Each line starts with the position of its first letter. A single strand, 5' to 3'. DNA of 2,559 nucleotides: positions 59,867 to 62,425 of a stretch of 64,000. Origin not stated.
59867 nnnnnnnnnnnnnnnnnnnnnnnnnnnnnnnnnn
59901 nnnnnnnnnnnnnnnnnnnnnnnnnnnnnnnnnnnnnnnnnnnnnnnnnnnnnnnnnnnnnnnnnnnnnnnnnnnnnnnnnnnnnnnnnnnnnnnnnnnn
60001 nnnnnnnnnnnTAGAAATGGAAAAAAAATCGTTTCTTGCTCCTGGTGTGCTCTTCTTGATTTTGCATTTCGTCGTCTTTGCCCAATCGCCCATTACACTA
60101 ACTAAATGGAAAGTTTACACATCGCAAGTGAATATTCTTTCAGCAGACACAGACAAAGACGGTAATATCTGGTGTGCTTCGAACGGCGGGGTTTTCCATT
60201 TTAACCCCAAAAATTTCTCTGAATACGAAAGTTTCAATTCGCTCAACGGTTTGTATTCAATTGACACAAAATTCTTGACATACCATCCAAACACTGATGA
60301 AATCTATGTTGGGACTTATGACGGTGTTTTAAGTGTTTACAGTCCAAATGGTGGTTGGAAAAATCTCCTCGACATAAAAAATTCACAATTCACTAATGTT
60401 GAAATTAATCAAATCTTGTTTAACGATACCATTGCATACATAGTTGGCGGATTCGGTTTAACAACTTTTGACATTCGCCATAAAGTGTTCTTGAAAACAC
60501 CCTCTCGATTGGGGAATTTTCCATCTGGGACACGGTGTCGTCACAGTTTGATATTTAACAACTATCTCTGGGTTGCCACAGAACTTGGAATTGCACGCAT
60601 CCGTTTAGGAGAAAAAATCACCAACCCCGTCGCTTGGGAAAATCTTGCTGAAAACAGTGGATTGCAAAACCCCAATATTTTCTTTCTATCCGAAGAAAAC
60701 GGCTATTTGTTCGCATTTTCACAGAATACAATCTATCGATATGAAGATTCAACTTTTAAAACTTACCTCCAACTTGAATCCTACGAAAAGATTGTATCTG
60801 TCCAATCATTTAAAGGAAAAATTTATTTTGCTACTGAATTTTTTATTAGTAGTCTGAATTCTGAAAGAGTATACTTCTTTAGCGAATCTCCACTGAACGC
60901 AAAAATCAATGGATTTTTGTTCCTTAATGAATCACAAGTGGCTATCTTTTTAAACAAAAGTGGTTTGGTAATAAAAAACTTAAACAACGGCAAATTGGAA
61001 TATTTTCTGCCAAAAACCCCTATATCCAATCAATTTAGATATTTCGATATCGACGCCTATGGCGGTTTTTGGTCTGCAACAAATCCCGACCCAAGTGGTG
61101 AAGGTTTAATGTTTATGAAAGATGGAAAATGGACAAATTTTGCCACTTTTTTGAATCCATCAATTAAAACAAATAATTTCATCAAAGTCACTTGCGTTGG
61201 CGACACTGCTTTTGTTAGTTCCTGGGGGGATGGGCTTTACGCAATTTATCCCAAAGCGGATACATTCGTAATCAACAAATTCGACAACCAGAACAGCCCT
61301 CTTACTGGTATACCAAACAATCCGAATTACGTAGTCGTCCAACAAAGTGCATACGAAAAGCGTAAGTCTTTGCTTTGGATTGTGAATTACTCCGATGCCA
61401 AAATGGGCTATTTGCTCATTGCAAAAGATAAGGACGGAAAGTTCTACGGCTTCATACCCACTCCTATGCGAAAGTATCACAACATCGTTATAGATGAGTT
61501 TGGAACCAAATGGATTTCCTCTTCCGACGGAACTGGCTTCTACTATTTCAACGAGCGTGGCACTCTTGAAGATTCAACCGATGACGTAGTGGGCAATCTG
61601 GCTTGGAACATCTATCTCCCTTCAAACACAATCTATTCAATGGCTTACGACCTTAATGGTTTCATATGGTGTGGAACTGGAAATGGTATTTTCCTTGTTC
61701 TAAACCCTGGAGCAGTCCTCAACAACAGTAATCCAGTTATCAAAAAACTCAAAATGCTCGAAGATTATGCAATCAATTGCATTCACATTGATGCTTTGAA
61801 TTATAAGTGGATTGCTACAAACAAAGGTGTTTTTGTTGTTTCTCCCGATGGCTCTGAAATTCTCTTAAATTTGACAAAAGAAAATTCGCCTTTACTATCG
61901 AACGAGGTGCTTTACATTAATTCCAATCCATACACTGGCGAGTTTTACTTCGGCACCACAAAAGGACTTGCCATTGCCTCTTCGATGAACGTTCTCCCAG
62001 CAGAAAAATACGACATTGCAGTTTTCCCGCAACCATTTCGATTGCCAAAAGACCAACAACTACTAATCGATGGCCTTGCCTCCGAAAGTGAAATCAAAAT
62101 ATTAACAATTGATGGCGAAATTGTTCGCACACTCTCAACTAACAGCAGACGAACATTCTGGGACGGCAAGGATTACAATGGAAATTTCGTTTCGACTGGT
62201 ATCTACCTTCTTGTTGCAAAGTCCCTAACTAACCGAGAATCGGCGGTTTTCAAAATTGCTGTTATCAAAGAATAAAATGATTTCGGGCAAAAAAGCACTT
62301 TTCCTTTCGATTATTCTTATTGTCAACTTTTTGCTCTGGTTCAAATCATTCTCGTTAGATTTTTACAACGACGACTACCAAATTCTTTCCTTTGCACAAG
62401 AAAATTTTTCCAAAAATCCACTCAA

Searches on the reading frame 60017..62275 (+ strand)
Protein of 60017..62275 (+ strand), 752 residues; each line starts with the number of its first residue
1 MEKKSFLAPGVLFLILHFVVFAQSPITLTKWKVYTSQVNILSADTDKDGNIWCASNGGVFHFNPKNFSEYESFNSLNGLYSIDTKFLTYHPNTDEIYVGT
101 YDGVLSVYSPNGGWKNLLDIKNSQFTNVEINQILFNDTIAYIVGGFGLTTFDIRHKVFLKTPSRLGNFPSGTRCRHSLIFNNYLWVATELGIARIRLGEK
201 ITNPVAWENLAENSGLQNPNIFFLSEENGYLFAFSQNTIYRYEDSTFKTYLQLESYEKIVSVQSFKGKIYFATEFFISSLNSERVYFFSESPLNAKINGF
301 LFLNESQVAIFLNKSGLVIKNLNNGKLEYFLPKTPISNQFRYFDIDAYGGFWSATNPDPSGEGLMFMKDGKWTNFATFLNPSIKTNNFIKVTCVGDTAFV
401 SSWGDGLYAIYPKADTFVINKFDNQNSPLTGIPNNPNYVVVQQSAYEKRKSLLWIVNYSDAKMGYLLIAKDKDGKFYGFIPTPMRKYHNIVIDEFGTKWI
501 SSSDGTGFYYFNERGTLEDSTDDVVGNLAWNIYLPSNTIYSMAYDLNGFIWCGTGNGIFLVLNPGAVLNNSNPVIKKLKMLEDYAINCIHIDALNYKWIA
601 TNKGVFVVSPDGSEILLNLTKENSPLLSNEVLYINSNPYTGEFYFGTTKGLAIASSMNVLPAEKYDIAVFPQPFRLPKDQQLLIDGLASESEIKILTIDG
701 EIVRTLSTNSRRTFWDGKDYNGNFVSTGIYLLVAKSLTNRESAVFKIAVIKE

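Call 9: search_protein_families(library=pfam, proteins=[window:60017-62275:+])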
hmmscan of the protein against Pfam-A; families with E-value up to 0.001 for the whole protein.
window:60017-62275:+ (752 aa): 3 families
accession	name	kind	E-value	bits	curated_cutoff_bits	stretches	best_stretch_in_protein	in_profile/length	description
PF21544.3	PorZ_N_b_propeller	-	1.7e-15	58.1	27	1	51-207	1-153/154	TSS9, PorZ, N-terminal beta-propeller domain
PF07494.17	Reg_prop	-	1.9e-05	24.8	20.4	0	534-556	2-24/24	Two component regulator propeller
PF13860.13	FlgD_ig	-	0.00019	21.8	27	1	686-737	20-76/79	FlgD Ig-like domain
